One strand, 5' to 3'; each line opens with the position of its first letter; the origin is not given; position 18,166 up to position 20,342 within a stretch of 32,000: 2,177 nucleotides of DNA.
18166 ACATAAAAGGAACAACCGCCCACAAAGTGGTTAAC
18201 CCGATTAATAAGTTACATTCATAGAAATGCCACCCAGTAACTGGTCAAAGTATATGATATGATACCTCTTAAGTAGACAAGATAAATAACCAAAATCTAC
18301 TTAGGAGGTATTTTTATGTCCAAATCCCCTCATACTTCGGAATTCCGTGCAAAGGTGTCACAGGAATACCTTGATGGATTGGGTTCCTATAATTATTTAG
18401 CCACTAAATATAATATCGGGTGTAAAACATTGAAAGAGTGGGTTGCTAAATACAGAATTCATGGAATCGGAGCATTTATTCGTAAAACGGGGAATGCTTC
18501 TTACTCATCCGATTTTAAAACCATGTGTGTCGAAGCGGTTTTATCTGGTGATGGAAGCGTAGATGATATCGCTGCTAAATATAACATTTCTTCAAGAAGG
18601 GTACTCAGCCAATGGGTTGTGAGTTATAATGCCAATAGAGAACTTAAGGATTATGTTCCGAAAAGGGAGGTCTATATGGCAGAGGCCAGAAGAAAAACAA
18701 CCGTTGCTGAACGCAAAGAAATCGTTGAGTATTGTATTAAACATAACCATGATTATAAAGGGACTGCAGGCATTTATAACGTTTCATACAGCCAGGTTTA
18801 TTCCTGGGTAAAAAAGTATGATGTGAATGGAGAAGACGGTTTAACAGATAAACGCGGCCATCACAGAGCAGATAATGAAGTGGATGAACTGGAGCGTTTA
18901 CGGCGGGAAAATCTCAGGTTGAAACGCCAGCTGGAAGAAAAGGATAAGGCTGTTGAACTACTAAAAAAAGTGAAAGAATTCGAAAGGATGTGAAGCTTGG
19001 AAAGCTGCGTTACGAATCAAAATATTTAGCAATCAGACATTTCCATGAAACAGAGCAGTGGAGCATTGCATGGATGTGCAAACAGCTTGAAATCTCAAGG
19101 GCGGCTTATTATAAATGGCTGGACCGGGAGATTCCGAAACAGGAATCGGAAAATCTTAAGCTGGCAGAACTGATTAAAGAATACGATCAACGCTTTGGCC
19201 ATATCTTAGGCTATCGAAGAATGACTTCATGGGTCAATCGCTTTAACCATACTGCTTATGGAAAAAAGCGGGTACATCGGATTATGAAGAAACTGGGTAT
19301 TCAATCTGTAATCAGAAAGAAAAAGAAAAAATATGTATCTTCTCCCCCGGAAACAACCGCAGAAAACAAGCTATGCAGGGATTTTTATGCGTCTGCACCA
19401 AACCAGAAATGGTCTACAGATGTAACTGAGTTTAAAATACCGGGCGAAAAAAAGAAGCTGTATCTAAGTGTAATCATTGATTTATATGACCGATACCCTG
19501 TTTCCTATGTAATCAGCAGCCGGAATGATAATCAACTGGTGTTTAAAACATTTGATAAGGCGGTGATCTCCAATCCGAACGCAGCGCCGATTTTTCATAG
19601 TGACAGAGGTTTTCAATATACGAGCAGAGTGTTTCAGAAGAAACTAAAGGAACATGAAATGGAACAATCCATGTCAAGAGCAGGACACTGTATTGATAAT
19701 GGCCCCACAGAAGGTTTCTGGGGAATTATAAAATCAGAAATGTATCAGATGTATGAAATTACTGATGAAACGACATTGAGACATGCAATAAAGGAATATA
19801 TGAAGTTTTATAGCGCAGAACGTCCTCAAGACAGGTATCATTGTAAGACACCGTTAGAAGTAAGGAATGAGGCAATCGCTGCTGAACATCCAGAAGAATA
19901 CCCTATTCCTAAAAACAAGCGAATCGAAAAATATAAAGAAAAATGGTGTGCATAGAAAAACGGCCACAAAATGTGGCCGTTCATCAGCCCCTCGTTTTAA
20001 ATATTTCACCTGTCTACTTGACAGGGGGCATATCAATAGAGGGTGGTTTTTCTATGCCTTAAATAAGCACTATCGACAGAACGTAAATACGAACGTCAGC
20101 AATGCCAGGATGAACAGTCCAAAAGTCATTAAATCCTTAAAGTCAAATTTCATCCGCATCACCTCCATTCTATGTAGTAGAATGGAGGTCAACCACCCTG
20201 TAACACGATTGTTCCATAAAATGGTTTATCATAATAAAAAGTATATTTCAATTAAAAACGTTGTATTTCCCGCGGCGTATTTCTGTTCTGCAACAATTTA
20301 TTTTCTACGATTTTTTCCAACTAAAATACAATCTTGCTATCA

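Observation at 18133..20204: Candidate type I toxin-antitoxin locus (27-aa membrane peptide + convergent sRNA) split by an IS3-family insertion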

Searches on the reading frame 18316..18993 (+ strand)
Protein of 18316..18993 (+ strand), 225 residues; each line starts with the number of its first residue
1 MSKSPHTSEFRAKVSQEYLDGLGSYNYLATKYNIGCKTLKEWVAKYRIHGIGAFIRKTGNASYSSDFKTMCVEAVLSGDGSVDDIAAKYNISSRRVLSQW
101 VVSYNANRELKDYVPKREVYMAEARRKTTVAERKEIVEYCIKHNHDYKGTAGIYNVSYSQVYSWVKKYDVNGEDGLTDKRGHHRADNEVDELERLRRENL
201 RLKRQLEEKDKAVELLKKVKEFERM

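Call 3: search_protein_families(library=pfam, proteins=[window:18316-18993:+], max_evalue=1)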
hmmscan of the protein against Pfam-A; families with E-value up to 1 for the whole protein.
window:18316-18993:+ (225 aa): 12 families
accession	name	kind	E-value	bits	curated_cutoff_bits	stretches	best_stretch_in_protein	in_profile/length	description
PF13518.12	HTH_28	-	1.3e-30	105.6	25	3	132-181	1-49/52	Helix-turn-helix domain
PF01527.26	HTH_Tnp_1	-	3.6e-15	56.4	24.1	3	124-205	3-73/75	Transposase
PF13551.12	HTH_29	-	3.9e-11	43.3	28.1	2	153-193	21-62/64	Winged helix-turn helix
PF13384.12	HTH_23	-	1.9e-08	34.3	24.6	1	129-176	3-49/50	Homeodomain-like domain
PF13542.12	HTH_Tnp_ISL3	-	6e-07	29.3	27.4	2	60-96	9-43/51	Helix-turn-helix domain of transposase family ISL3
PF13565.12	HTH_32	-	1.2e-06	29.4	33.7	1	161-199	2-44/73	Homeodomain-like domain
PF06627.17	DUF1153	-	0.0017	18.9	23.5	0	129-177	30-79/87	Protein of unknown function (DUF1153)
PF08822.17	DUF1804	-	0.0023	18.3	29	1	6-45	3-42/164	Protein of unknown function (DUF1804)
PF13011.12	LZ_Tnp_IS481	-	0.0077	16.9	22.2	1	130-184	11-66/85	leucine-zipper of insertion element IS481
PF04218.19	CENP-B_N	-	0.026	14.6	21.2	0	16-45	17-45/53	CENP-B N-terminal DNA-binding domain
PF22273.1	DUF6956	-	0.25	11.9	27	0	35-51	30-46/80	Domain of unknown function (DUF6956)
PF06056.18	Terminase_5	-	0.83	10.1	20.3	0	160-178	29-47/58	Putative ATPase subunit of terminase (gpP-like)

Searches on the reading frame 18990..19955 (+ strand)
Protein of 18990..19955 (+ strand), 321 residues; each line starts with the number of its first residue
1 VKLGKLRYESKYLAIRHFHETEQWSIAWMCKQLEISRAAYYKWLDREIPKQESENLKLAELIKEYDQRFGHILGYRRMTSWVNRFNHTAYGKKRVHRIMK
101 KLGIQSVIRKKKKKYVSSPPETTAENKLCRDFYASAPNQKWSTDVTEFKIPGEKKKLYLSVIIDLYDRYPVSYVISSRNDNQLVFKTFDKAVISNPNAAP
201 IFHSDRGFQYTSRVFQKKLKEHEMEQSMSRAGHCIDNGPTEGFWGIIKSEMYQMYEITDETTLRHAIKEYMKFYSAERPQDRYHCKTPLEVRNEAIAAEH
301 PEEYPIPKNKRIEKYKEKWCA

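Call 3: search_protein_families(library=pfam, proteins=[window:18990-19955:+], max_evalue=1)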
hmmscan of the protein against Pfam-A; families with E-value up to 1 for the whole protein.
window:18990-19955:+ (321 aa): 7 families
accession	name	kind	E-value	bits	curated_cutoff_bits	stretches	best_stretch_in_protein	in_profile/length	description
PF00665.32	rve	-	4.8e-27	94.6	32.6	1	135-234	2-102/102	Integrase core domain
PF13276.12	HTH_21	-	3.5e-14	53.2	28.1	1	55-112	3-60/60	HTH-like domain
PF13333.12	rve_2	-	6.2e-07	29.9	22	1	241-294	1-54/56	Integrase core domain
PF13683.12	rve_3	-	2e-06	27.9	26.5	1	223-288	2-67/67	Integrase core domain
PF13518.12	HTH_28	-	0.016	15.7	25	1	22-46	11-35/52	Helix-turn-helix domain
PF13022.12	HTH_Tnp_1_2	-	0.023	15.2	27.9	1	20-47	23-50/122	Helix-turn-helix of insertion element transposase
PF13384.12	HTH_23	-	0.32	11.3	24.6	1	11-46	7-40/50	Homeodomain-like domain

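Call 48: find_encoding_contigs(protein=window:18990-19955:+, flank=1500, max_places=10)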
Protein window:18990-19955:+ (321 aa): 25 contigs read that carry it; 10 places shown.
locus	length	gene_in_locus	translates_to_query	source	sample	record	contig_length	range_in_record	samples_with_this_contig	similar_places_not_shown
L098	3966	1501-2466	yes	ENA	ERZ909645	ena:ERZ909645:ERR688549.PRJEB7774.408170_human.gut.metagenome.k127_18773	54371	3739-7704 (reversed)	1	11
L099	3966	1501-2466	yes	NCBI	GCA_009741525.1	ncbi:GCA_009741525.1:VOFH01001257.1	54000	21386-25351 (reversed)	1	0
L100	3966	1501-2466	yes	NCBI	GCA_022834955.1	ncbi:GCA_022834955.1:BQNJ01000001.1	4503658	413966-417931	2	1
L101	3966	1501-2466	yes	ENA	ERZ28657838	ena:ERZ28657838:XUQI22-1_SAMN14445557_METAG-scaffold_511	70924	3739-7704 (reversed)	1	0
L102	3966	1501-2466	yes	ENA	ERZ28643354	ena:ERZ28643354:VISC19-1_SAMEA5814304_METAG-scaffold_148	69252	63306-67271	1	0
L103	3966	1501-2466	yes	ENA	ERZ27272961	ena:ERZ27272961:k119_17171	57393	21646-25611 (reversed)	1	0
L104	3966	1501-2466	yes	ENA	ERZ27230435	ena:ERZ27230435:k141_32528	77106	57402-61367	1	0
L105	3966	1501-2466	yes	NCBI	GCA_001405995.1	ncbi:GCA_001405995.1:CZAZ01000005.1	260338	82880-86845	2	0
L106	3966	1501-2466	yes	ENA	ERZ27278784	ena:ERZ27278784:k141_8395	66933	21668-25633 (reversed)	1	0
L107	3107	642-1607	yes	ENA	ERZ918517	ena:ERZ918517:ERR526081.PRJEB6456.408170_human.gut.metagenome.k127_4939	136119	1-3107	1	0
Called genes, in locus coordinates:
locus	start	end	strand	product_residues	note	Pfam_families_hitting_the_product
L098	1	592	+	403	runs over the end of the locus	PF01676:Metalloenzyme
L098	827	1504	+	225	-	PF01527:HTH_Tnp_1 (faint), PF13542:HTH_Tnp_ISL3 (faint), PF13518:HTH_28 (weak), PF13384:HTH_23 (faint), PF13565:HTH_32 (faint), PF13518:HTH_28, PF13551:HTH_29 (weak)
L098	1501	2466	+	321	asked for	PF13276:HTH_21, PF00665:rve, PF13683:rve_3 (weak), PF13333:rve_2 (weak)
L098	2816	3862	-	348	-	PF00005:ABC_tran, PF13304:AAA_21 (weak)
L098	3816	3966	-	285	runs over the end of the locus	PF06182:ABC2_membrane_6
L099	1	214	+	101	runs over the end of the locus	PF01915:Glyco_hydro_3_C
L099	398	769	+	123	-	PF14310:Fn3-like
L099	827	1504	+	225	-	PF01527:HTH_Tnp_1 (faint), PF13542:HTH_Tnp_ISL3 (faint), PF13518:HTH_28 (weak), PF13384:HTH_23 (faint), PF13565:HTH_32 (faint), PF13518:HTH_28, PF13551:HTH_29 (weak)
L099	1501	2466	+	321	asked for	PF13276:HTH_21, PF00665:rve, PF13683:rve_3 (weak), PF13333:rve_2 (weak)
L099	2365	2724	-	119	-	-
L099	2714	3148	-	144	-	PF00703:Glyco_hydro_2, PF02836:Glyco_hydro_2_C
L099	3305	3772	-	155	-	PF02837:Glyco_hydro_2_N, PF22666:Glyco_hydro_2_N2 (weak)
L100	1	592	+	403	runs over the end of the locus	PF01676:Metalloenzyme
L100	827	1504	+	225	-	PF01527:HTH_Tnp_1 (faint), PF13542:HTH_Tnp_ISL3 (faint), PF13518:HTH_28 (weak), PF13384:HTH_23 (faint), PF13565:HTH_32 (faint), PF13518:HTH_28, PF13551:HTH_29 (weak)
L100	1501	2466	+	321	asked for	PF13276:HTH_21, PF00665:rve, PF13683:rve_3 (weak), PF13333:rve_2 (weak)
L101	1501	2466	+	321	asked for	PF13276:HTH_21, PF00665:rve, PF13683:rve_3 (weak), PF13333:rve_2 (weak)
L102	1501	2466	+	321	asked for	PF13276:HTH_21, PF00665:rve, PF13683:rve_3 (weak), PF13333:rve_2 (weak)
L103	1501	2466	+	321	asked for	PF13276:HTH_21, PF00665:rve, PF13683:rve_3 (weak), PF13333:rve_2 (weak)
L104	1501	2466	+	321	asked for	PF13276:HTH_21, PF00665:rve, PF13683:rve_3 (weak), PF13333:rve_2 (weak)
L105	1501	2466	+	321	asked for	PF13276:HTH_21, PF00665:rve, PF13683:rve_3 (weak), PF13333:rve_2 (weak)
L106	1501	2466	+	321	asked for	PF13276:HTH_21, PF00665:rve, PF13683:rve_3 (weak), PF13333:rve_2 (weak)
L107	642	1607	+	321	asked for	PF13276:HTH_21, PF00665:rve, PF13683:rve_3 (weak), PF13333:rve_2 (weak)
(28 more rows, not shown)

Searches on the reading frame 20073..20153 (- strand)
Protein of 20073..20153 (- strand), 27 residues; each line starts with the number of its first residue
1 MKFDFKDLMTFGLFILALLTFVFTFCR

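Call 3: search_protein_families(library=pfam, proteins=[window:20073-20153:-], max_evalue=1)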
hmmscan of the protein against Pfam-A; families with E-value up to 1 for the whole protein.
seq(27 aa): 1 family
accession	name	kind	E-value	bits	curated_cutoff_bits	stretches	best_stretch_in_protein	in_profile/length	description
PF16935.10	Hol_Tox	-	0.041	14.2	23.3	1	9-22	11-24/34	Putative Holin-like Toxin (Hol-Tox)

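Call 7: search_protein_families(library=ncbifam, proteins=[window:20073-20153:-], max_evalue=1)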
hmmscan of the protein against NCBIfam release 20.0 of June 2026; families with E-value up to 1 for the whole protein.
seq(27 aa): 1 family
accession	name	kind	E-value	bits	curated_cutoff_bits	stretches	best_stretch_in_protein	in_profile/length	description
NF052249.1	ComI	equivalog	0.0067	16.2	55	1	9-23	11-25/30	competence inhibitor ComI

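Call 16: find_related_loci(query=A1, collection=genome_contigs, flank=2500)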
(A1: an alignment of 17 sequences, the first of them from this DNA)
Query A1 (27 aa) in genome_contigs; peptide patterns used: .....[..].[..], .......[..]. (x = any residue, [..] = any of these).
600 stretches matched a pattern (row limit reached: there are more); 479 encode a relative of the query (tblastn E <= 1e-3); the best 80 are kept; 80 distinct loci.
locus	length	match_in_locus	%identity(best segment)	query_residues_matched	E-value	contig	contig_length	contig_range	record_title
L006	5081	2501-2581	96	1-27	7e-12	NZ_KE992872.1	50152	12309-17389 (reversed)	[Clostridium] symbiosum ATCC 14940 Scaffold1970, whole genome shotgun sequence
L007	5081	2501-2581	93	1-27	1e-11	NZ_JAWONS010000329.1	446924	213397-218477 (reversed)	Clostridium boliviensis strain E-1 contig00001, whole genome shotgun sequence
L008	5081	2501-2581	93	1-27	1e-11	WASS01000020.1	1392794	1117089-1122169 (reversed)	MAG: Hungatella sp. isolate SA7853_bin5 NODE_1_length_1392794_cov_54.437467, whole genome shotgun sequence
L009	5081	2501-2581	93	1-27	1e-11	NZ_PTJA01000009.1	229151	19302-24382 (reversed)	Lacrimispora xylanisolvens strain DSM 3808 Ga0170443_109, whole genome shotgun sequence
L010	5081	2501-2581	93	1-27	1e-11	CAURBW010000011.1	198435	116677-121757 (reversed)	MAG TPA_asm: uncultured Clostridium sp. isolate ERR9968878_bin.17_MetaWRAP_v1.3_MAG genome assembly, contig: ERZ21616054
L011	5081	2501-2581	85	1-27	1e-11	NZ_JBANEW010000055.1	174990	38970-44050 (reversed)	Lacrimispora sp. 38-1 contig00012, whole genome shotgun sequence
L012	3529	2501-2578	92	2-27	2e-11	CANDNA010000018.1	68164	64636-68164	MAG TPA_asm: uncultured Clostridia bacterium isolate ERR6760101_bin.32_metawrap_v1.3_MAG genome assembly, contig: ERZ128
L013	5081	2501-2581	93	1-27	2e-11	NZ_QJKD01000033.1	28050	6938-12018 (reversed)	Hungatella effluvii strain DSM 24995 Ga0244553_133, whole genome shotgun sequence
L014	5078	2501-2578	88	2-27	2e-11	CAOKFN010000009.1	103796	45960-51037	MAG TPA_asm: uncultured bacterium isolate SRR15604618_bin.38_metawrap_v1.3_MAG genome assembly, contig: NODE.245_length_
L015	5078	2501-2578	92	2-27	2e-11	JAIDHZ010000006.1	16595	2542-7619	MAG: Lachnospiraceae bacterium isolate SC0328_S13_6 SC0328_S13_6_contig_6, whole genome shotgun sequence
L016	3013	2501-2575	96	3-27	3e-11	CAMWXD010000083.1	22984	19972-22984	MAG TPA_asm: uncultured Eubacterium sp. isolate SRR14411328_bin.4_metawrap_v1.3_MAG genome assembly, contig: NODE.768_le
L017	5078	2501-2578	92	2-27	3e-11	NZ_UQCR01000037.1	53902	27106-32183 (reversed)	Uncultured Robinsoniella sp. isolate UMGS151, whole genome shotgun sequence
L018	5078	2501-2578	88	2-27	2e-11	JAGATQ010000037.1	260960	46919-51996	MAG: Lachnospira sp. isolate RGIG8763 Water_deer_Colon.Co__c924881, whole genome shotgun sequence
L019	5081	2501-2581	89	1-27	3e-11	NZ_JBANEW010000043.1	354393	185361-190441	Lacrimispora sp. 38-1 contig00002, whole genome shotgun sequence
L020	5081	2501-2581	81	1-27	4e-11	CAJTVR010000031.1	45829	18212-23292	MAG TPA_asm: uncultured Eubacterium sp. isolate MGBC117467 genome assembly, contig: MGBC117467.31, whole genome shotgun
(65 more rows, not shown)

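Call 22: search_protein_families(library=pfam, alignment_id=A1, max_evalue=1)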
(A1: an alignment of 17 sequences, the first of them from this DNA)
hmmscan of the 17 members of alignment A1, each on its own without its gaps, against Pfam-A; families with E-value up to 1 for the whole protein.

A. member 1, seq(27 aa): 1 family
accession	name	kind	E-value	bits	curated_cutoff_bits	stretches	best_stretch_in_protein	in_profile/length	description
PF16935.10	Hol_Tox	-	0.041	14.2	23.3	1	9-22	11-24/34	Putative Holin-like Toxin (Hol-Tox)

B. families by the number of members that match (of 17 scanned): 1 family
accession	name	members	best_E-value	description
PF16935.10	Hol_Tox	16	0.00024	Putative Holin-like Toxin (Hol-Tox)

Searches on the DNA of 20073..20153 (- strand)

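Call 21: search_rna_families(source=L056, start=2300, end=2900, threshold=evalue, max_evalue=10)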
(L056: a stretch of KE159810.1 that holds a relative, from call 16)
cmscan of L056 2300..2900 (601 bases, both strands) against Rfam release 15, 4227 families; matches with E-value up to 10: 12.
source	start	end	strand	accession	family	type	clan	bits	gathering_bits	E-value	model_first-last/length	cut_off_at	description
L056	2520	2581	+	RF02843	RefA5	Gene; antisense;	-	23.3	91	0.029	1-68/68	no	Enterococcus sRNA A5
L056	2584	2644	+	RF00242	ctRNA_pT181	Gene; antisense;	-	22.9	56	1.5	1-94/94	no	ctRNA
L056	2703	2805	-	RF02740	Fwd6_3p_UTR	Cis-reg;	-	21.9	79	1.4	1-116/116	no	Soft rot Enterobacteriaceae Fwd 6 3'UTR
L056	2682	2751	-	RF02544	mt-tmRNA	Gene;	CL00001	19.6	65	1.3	1-77/77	no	Mitochondrion-encoded tmRNA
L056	2588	2638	+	RF01896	mir-142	Gene; miRNA;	-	17.6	57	0.97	17-68/85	no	mir-142 microRNA precursor family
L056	2582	2684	-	RF00854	mir-5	Gene; miRNA;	-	17.4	75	1.7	1-70/70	no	mir-5 microRNA precursor family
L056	2683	2769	-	RF00403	SNORA41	Gene; snRNA; snoRNA; HACA-box;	-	16.6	80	5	1-133/133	no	Small nucleolar RNA SNORA41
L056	2514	2637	+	RF00106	RNAI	Gene; antisense;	-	16.4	47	1.8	1-102/102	no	RNAI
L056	2590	2676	-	RF02083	OrzO-P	Gene; antitoxin;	-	16.4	60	6.2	1-76/76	no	OrzO-P RNA antitoxin family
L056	2591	2729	-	RF04339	Plastid-psbJ-3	Cis-reg;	CL00152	16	61.7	5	1-125/125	no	Plastid-psbJ-3 3UTR RNA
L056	2319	2513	+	RF01402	STnc150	Gene; sRNA;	-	15.9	60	0.49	1-267/267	no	STnc150 Hfq binding RNA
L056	2472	2636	+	RF04315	manA-II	Cis-reg;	-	15.6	100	5.5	1-147/147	no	manA_II ncRNA motif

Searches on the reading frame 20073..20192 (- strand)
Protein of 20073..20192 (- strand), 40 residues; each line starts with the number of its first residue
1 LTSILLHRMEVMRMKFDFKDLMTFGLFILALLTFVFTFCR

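Call 13: find_homologous_proteins(query=window:20073-20192:-, max_evalue=10)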
Query seq(40 aa) (40 aa): 94 proteins with E <= 10 among 94 candidates.
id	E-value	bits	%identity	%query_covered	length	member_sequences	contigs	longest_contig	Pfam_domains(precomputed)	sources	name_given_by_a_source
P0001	1.3e-13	66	84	80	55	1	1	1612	-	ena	-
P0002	2.2e-10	56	78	95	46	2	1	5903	-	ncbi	-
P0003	5.2e-10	55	78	95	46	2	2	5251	-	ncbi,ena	-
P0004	7.0e-10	55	79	100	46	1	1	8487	-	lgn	-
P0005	9.7e-10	54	88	83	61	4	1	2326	-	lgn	-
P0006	1.0e-9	54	79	100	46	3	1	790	-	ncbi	-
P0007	1.4e-9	54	71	100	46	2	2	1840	-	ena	-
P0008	1.6e-9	54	83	85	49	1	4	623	-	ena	-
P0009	1.7e-9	54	78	95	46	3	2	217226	-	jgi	jgi:hypothetical protein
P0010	2.0e-9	53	80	100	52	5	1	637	-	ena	-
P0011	2.5e-9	53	79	90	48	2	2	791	-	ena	-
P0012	2.9e-9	53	71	100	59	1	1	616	-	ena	-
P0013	3.1e-9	53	73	95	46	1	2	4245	-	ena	-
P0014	3.5e-9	53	75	95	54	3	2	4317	-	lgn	-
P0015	3.8e-9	53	76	100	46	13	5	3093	-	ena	-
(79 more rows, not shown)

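Call 62: search_protein_representatives(alignment_id=A5)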
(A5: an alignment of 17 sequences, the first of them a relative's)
Query: 17 sequences, 29 profile positions. Proteins with E-value up to 0.001 (for the whole library): 303; up to 1e-10: 64; up to 1e-30: 0. The best 150 are listed.
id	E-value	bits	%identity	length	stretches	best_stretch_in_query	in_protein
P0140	5.4e-24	99.7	-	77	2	1-28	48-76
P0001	6.7e-23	96.2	-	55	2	4-29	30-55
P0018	5.4e-15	70.9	-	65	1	1-29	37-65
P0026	8.1e-15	70.3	-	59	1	1-29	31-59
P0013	1.2e-14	69.8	-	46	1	1-29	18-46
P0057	1.2e-14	69.8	-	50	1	2-29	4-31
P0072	2.1e-14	69.0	-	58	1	2-29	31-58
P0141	2.5e-14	68.8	-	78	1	1-29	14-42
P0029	2.5e-14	68.8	-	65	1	1-29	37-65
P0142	5.4e-14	67.7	-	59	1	2-29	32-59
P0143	9.4e-14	66.9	-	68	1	1-29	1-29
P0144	9.7e-14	66.9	-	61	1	1-29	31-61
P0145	1.2e-13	66.7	-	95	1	1-29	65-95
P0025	1.5e-13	66.3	-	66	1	1-29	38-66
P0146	1.6e-13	66.2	-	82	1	1-29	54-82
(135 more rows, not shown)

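Call 66: search_protein_families(library=ncbifam, alignment_id=A5, max_evalue=1)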
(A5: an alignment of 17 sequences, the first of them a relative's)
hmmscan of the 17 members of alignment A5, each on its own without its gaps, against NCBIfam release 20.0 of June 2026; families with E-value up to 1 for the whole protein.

A. member 1, P0039 (33 aa): 1 family
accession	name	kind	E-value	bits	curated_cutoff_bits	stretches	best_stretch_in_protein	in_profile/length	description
NF052249.1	ComI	equivalog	0.076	12.8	55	1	15-29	11-25/30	competence inhibitor ComI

B. families by the number of members that match (of 17 scanned): 2 families
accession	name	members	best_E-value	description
NF052249.1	ComI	16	6e-05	competence inhibitor ComI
NF041589.1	PepG1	4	0.034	type I toxin-antitoxin system toxin PepG1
